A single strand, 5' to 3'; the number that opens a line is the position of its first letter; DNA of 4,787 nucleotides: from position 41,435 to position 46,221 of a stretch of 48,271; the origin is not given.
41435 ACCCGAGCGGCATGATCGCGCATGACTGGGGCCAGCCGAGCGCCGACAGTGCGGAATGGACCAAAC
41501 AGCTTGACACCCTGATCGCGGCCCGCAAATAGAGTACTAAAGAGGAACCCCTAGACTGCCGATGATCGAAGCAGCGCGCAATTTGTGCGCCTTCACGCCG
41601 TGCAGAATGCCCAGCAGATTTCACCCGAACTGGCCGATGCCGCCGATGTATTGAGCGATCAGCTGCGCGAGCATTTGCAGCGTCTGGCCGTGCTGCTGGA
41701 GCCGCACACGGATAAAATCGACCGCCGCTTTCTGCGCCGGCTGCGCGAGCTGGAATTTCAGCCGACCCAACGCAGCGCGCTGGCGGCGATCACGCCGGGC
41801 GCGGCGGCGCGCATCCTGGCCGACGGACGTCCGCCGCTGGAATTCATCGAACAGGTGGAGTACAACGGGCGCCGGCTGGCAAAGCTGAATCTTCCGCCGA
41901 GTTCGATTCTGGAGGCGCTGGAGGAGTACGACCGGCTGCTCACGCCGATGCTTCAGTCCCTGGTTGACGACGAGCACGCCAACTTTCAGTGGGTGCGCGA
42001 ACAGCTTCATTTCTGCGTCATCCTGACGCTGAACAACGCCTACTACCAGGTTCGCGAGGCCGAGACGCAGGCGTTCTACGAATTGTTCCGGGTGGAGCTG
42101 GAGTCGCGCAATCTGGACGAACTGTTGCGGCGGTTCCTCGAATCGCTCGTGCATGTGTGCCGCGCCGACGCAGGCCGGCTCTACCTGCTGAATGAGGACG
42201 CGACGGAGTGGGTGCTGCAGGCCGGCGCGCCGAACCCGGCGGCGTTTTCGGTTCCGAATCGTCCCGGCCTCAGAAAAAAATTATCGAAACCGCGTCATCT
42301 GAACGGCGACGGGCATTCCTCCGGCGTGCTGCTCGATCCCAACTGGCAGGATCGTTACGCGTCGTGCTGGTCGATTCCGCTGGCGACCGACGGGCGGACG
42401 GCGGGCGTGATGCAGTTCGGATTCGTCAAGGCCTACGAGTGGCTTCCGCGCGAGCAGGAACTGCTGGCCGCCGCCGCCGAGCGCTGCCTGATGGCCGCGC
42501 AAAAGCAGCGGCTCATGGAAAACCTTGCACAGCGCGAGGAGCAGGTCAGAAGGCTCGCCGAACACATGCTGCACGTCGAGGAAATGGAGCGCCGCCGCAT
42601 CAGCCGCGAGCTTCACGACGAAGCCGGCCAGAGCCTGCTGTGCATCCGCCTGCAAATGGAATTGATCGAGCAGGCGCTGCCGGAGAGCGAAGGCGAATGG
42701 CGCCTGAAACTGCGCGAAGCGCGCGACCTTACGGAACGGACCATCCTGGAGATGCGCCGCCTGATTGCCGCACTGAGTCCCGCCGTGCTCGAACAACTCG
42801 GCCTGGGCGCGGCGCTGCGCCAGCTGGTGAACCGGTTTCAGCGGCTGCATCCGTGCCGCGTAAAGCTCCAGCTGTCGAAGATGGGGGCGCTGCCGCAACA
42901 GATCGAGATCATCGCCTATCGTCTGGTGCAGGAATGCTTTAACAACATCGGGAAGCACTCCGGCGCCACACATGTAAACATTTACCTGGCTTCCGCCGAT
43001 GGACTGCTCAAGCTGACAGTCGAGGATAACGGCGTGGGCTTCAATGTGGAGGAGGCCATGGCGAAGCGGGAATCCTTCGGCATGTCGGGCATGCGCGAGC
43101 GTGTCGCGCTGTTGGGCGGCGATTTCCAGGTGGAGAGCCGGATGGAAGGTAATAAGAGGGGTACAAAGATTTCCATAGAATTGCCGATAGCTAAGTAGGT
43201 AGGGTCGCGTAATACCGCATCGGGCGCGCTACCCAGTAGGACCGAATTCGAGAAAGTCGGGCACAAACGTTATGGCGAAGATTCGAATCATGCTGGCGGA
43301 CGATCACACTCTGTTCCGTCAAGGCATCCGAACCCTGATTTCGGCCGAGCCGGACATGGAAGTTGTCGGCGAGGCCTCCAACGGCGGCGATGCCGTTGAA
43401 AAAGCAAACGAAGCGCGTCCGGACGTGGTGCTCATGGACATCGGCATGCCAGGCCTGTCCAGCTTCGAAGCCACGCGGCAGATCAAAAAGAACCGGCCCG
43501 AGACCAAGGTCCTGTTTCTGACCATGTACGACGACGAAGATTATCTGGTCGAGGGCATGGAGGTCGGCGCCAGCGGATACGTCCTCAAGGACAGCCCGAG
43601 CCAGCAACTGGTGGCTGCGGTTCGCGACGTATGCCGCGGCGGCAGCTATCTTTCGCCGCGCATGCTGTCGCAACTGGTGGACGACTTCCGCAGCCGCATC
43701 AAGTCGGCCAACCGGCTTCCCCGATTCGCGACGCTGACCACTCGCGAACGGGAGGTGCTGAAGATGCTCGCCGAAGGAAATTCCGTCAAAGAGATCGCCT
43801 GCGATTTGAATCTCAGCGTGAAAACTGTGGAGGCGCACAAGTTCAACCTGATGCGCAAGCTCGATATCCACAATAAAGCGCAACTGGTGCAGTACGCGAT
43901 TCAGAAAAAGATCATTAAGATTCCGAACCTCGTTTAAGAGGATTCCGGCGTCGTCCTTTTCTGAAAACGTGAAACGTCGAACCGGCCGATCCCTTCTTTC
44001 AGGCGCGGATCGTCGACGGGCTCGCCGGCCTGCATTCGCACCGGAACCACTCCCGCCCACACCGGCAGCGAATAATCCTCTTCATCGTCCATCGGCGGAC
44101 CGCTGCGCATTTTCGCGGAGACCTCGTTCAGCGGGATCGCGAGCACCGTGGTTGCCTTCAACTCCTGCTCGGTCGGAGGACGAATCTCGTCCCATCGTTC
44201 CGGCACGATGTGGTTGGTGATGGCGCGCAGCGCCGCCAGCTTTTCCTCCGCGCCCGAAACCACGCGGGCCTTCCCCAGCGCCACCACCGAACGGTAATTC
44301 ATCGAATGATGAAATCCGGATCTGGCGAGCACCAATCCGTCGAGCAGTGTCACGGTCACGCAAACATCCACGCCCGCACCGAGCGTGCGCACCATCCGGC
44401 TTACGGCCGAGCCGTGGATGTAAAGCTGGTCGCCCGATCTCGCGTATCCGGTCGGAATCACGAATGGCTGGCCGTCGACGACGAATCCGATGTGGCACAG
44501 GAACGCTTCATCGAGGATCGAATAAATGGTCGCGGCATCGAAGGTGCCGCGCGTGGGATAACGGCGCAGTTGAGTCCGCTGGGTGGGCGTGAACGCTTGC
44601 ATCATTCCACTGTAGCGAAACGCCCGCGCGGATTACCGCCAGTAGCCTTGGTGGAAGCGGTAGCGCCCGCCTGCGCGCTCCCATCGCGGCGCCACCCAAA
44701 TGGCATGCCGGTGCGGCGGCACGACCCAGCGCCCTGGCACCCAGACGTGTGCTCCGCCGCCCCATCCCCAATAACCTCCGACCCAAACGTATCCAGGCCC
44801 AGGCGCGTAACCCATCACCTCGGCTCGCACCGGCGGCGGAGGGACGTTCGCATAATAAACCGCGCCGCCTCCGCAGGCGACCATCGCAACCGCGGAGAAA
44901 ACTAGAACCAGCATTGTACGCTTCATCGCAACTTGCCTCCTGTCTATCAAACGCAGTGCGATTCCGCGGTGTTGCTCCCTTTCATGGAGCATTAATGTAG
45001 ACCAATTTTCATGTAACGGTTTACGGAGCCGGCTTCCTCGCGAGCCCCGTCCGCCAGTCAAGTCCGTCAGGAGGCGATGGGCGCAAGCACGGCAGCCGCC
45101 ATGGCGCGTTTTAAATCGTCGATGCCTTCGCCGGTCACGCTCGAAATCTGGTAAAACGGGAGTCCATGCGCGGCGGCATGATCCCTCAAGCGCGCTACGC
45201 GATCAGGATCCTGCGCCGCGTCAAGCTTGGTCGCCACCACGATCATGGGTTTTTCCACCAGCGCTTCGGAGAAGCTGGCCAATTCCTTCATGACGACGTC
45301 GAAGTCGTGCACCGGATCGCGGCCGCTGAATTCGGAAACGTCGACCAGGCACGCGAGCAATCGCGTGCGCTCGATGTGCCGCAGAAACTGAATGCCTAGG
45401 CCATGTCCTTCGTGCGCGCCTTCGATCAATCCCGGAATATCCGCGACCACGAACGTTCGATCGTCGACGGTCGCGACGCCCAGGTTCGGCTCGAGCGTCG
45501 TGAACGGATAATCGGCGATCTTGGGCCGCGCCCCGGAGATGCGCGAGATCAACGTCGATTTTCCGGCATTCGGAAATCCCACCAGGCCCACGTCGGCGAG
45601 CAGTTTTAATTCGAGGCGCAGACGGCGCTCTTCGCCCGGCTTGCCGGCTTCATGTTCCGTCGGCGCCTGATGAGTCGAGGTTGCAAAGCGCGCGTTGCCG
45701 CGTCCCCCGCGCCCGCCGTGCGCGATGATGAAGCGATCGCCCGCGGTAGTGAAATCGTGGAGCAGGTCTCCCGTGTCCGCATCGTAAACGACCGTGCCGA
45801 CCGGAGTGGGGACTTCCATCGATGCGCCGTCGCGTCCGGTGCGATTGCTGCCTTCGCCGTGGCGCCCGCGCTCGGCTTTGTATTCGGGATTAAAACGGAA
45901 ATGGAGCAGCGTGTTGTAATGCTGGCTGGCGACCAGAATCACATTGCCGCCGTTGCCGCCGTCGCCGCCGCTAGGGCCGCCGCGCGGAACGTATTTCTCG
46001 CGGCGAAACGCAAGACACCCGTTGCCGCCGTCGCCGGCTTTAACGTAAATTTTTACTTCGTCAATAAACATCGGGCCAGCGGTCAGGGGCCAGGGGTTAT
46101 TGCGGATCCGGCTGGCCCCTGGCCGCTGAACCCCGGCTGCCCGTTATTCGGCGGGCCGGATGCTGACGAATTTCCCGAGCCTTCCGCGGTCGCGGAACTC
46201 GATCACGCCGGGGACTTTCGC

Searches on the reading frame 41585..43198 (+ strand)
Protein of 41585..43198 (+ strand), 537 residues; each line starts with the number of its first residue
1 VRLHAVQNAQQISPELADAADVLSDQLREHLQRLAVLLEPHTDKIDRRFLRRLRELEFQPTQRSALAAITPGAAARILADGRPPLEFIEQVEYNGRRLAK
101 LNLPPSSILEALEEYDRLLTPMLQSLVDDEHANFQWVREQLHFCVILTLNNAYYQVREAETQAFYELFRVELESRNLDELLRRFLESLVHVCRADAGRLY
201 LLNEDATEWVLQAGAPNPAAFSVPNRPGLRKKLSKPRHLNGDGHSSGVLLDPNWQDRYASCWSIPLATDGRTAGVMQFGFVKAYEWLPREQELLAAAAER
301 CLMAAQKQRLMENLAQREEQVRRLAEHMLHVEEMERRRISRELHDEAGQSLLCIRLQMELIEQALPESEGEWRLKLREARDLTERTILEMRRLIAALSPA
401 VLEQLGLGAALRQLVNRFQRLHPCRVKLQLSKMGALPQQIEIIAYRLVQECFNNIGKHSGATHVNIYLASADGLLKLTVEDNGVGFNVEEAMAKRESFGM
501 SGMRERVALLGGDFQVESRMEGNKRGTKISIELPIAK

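Call 35: search_protein_families(library=pfam, proteins=[window:41585-43198:+], max_evalue=0.0001)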
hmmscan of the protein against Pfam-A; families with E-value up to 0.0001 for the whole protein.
window:41585-43198:+ (537 aa): 4 families
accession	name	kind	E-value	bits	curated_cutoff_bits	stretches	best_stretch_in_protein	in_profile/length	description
PF07730.19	HisKA_3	-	1.7e-15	57.7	24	1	335-402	1-68/68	Histidine kinase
PF02518.31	HATPase_c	-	7.6e-11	42.9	26.4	1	443-536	5-110/111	Histidine kinase-, DNA gyrase B-, and HSP90-like ATPase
PF01590.32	GAF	-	6.6e-10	40.1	22.4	1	176-301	1-129/133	GAF domain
PF13185.12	GAF_2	-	2e-06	28.5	28.6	1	175-299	2-129/136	GAF domain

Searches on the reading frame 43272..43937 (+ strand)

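Call 35: search_protein_families(library=pfam, proteins=[window:43272-43937:+], max_evalue=0.0001)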
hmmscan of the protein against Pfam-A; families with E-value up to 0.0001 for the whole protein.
window:43272-43937:+ (221 aa): 4 families
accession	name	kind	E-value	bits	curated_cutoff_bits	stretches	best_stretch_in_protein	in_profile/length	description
PF00072.30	Response_reg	-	6.2e-29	100.8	30.2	1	6-118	1-111/111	Response regulator receiver domain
PF00196.25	GerE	-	9.1e-22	76.9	23.5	1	154-209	2-57/57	Bacterial regulatory proteins, luxR family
PF08281.18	Sigma70_r4_2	-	9.8e-08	32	25.7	1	153-197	9-54/54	Sigma-70, region 4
PF14493.12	HTH_40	-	6.8e-05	23.5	27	0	160-216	3-59/89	Helix-turn-helix domain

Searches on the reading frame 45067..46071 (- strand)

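Call 35: search_protein_families(library=pfam, proteins=[window:45067-46071:-], max_evalue=0.0001)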
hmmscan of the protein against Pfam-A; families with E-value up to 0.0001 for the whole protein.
window:45067-46071:- (334 aa): 4 families
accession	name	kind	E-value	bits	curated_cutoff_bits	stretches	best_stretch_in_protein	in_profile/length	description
PF01018.28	GTP1_OBG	-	8e-62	207.9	27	1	3-157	1-155/155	GTP1/OBG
PF01926.29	MMR_HSR1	-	1.8e-26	92.9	21.9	1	160-282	1-113/113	50S ribosome-binding GTPase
PF02421.24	FeoB_N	-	2.5e-12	47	27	1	161-215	3-57/156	Ferrous iron transport protein B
PF03193.22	RsgA_GTPase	-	2.3e-05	24.7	30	0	252-327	34-107/174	RsgA GTPase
